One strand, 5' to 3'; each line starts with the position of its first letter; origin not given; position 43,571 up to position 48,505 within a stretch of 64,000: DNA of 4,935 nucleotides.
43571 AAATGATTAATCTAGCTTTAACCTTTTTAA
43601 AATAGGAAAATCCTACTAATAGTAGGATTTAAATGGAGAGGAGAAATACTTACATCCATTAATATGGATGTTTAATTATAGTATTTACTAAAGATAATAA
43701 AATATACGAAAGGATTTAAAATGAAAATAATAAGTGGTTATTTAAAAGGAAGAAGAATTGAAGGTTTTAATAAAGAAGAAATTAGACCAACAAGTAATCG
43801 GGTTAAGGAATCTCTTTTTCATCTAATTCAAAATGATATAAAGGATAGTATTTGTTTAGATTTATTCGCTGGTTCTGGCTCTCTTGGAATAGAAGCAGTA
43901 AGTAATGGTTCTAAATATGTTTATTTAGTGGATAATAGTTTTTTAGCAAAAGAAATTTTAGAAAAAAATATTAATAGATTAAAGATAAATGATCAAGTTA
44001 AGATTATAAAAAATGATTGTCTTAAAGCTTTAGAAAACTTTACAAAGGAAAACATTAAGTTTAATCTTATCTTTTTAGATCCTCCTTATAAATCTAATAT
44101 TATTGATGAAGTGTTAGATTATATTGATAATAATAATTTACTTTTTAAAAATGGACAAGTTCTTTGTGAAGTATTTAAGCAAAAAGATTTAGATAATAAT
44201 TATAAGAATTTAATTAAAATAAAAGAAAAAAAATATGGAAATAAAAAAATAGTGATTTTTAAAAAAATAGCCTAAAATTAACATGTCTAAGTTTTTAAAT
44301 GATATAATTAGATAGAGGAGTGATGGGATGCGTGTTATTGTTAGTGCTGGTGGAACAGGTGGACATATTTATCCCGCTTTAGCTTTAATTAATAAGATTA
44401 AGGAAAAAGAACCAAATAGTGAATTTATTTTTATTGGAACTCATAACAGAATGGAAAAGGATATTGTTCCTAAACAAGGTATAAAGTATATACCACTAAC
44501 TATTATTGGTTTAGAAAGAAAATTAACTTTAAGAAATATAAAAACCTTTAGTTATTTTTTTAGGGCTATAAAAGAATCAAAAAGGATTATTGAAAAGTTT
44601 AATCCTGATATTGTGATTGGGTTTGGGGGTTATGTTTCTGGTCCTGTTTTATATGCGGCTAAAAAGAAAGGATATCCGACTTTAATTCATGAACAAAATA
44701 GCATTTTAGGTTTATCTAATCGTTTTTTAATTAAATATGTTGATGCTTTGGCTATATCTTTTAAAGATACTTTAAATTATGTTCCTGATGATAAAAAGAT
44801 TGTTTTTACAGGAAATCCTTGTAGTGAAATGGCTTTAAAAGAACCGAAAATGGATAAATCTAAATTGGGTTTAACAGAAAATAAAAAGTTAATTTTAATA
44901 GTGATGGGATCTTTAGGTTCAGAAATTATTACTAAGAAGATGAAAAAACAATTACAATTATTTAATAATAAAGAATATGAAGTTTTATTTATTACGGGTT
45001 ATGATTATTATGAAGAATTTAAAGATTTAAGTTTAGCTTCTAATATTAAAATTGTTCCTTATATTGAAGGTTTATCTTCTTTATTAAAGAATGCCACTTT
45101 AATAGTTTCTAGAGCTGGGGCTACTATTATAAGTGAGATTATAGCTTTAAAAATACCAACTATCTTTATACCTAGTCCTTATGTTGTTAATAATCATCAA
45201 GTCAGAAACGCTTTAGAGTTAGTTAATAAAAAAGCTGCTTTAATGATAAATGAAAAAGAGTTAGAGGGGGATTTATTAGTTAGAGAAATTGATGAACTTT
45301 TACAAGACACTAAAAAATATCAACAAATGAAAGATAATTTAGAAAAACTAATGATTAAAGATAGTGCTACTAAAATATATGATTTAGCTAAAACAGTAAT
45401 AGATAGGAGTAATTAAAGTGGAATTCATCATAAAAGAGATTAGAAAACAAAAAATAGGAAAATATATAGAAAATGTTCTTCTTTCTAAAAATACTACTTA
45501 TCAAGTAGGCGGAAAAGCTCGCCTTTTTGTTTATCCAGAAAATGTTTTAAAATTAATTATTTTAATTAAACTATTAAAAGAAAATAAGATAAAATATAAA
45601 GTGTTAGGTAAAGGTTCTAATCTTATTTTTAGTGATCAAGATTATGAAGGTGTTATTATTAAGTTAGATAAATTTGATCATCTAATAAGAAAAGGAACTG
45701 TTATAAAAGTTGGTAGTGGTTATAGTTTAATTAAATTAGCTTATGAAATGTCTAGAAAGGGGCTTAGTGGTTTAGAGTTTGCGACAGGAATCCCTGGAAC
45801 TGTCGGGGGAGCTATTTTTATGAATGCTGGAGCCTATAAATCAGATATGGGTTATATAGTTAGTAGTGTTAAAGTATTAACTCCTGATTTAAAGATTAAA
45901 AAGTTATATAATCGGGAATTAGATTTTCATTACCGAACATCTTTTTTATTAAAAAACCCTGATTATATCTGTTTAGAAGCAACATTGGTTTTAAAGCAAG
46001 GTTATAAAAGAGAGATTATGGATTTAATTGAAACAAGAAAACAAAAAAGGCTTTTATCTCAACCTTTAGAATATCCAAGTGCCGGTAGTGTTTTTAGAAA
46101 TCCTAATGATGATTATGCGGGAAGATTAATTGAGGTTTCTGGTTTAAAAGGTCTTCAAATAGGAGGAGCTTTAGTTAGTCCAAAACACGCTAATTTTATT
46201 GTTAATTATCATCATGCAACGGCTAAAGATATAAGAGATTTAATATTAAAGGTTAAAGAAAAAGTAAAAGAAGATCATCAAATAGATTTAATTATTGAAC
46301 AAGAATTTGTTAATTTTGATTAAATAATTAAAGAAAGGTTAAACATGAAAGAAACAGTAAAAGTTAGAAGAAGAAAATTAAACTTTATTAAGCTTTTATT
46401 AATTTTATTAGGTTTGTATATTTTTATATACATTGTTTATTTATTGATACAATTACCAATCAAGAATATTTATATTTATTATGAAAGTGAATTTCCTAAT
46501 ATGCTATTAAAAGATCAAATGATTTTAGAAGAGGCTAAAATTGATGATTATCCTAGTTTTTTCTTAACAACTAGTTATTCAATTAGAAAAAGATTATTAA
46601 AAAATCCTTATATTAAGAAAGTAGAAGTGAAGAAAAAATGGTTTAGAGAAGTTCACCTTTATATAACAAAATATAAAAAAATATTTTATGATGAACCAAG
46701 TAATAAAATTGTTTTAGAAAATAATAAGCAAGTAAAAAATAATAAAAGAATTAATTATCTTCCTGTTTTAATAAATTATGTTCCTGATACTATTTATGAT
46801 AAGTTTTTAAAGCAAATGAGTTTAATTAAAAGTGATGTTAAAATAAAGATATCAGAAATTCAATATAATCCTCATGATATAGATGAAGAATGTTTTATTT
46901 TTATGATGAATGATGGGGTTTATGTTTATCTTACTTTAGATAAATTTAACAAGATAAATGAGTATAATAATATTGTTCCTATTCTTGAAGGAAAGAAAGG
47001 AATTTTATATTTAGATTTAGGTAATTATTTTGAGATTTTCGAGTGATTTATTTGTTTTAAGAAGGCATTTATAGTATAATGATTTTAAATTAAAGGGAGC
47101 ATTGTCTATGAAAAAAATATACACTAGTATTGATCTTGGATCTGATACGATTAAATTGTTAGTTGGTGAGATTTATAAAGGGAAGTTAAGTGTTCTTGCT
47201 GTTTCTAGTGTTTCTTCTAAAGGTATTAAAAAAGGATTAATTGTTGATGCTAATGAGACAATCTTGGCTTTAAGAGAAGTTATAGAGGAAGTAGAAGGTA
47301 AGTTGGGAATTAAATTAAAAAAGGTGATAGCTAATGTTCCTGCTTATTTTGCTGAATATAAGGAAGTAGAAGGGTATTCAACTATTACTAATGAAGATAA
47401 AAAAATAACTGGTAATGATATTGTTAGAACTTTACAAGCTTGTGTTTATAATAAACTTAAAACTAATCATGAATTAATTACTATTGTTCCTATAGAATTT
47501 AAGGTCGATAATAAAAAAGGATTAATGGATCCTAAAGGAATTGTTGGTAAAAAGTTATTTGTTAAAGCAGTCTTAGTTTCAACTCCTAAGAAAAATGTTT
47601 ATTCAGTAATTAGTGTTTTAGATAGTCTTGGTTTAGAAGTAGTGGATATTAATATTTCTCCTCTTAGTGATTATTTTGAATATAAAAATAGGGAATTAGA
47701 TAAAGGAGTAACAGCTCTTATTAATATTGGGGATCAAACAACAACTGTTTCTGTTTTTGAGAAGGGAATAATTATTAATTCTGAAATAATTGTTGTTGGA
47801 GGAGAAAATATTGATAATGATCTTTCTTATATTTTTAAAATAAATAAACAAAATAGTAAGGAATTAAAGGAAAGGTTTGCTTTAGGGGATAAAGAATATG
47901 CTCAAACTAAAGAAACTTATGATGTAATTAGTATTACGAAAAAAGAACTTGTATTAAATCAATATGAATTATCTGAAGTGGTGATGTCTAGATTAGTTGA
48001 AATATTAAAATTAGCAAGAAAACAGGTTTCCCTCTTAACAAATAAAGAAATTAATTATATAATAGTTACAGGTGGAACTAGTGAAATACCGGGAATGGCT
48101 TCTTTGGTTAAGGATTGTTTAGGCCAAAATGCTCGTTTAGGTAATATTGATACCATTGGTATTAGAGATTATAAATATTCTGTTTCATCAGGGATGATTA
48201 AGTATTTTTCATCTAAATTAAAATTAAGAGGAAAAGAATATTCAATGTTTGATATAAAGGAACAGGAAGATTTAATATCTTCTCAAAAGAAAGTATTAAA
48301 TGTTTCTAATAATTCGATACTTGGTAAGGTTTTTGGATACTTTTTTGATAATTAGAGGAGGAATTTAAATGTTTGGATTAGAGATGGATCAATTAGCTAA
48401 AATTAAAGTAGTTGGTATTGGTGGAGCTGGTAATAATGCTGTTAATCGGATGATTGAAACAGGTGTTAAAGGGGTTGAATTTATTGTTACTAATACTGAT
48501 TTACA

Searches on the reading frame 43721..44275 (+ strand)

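Call 56: search_protein_families(library=pfam, proteins=[window:43721-44275:+], max_evalue=0.00001)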
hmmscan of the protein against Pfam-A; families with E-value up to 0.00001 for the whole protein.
window:43721-44275:+ (184 aa): 3 families
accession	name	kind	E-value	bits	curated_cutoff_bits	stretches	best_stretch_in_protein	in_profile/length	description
PF03602.21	Cons_hypoth95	-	3.5e-54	183.7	24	1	1-180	1-181/182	Conserved hypothetical protein 95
PF09445.16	Methyltransf_15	-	1.4e-07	31.7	22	1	44-123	3-81/165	RNA cap guanine-N2 methyltransferase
PF02086.21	MethyltransfD12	-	6e-07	29.9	22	0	87-156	149-218/253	D12 class N6 adenine-specific DNA methyltransferase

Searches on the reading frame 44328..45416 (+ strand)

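Call 56: search_protein_families(library=pfam, proteins=[window:44328-45416:+], max_evalue=0.00001)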
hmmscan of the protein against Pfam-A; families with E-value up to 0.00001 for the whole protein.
window:44328-45416:+ (362 aa): 2 families
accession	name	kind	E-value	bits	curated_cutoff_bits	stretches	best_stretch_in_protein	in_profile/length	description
PF03033.26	Glyco_transf_28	-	9.2e-42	142.8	26.2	1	3-142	1-138/139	Glycosyltransferase family 28 N-terminal domain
PF04101.22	Glyco_tran_28_C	-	5.9e-35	121.2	22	1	189-345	2-161/166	Glycosyltransferase family 28 C-terminal domain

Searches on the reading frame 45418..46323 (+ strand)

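Call 56: search_protein_families(library=pfam, proteins=[window:45418-46323:+], max_evalue=0.00001)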
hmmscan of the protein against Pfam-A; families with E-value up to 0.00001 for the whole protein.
window:45418-46323:+ (301 aa): 2 families
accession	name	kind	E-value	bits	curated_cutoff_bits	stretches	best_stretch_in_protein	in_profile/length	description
PF02873.21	MurB_C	-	1.9e-31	108.6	27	1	200-297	2-98/99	UDP-N-acetylenolpyruvoylglucosamine reductase, C-terminal domain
PF01565.28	FAD_binding_4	-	5.8e-21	75.1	26.4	1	35-162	2-137/139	FAD binding domain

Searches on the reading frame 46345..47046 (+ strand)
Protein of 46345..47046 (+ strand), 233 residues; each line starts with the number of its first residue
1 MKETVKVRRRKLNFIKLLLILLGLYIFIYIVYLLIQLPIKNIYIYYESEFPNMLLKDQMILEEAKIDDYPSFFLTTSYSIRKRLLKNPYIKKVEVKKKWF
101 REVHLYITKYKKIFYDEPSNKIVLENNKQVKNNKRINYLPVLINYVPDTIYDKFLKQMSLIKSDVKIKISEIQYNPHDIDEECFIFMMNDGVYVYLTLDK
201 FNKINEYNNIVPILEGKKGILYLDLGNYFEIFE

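Call 56: search_protein_families(library=pfam, proteins=[window:46345-47046:+], max_evalue=0.00001)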
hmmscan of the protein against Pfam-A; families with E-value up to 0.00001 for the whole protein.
window:46345-47046:+ (233 aa): 1 family
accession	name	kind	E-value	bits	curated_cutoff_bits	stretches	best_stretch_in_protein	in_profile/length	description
PF08478.15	POTRA_1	-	3.5e-08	34.1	23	1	53-110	12-69/69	POTRA domain, FtsQ-type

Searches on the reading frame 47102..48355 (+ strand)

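Call 56: search_protein_families(library=pfam, proteins=[window:47102-48355:+], max_evalue=0.00001)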
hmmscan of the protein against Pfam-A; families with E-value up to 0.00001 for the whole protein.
window:47102-48355:+ (417 aa): 4 families
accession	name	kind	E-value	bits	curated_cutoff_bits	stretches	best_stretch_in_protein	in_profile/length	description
PF14450.12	FtsA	-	4.3e-21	76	31.8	1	205-364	1-127/127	Cell division protein FtsA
PF02491.25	SHS2_FTSA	-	2.9e-13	50.4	25.4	1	89-159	9-78/79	SHS2 domain inserted in FTSA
PF11104.14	PilM_2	-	9.5e-12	44.9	27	1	156-345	128-303/340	Type IV pilus assembly protein PilM;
PF06723.19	MreB_Mbl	-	2.5e-06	27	27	0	206-341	149-298/327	MreB/Mbl protein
